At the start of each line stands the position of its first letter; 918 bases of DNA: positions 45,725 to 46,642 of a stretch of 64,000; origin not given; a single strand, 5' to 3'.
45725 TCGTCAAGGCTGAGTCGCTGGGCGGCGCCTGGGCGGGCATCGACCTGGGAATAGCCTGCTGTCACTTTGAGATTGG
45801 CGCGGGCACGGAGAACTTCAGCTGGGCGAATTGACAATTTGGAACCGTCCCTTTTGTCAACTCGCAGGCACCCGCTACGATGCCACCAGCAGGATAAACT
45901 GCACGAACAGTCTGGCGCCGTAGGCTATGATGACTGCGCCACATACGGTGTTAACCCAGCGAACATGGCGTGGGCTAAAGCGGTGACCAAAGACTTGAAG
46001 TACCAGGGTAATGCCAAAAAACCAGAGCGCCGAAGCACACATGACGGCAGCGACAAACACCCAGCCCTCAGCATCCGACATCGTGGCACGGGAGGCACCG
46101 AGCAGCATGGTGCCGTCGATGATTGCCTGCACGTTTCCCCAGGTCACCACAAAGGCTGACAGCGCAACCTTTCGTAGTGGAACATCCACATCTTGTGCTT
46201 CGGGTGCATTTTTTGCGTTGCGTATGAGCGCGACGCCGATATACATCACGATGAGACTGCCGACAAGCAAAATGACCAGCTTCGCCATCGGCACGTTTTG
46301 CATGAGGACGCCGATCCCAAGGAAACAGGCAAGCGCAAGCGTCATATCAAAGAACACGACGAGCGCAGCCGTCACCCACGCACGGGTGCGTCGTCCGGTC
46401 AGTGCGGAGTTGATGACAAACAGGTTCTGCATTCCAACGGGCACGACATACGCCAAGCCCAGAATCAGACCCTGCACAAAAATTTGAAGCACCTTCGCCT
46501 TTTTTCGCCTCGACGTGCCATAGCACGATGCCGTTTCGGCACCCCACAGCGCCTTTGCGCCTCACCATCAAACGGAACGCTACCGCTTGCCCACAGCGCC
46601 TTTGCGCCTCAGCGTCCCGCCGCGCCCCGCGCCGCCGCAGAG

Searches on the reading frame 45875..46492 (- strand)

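Call 73: search_protein_families(library=pfam, proteins=[window:45875-46492:-], max_evalue=0.00001)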
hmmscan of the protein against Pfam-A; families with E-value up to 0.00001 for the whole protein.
window:45875-46492:- (205 aa): 1 family
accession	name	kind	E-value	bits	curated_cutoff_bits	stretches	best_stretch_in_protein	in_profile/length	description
PF01810.24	LysE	-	3.1e-23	82.7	25.6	1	14-197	2-191/193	LysE type translocator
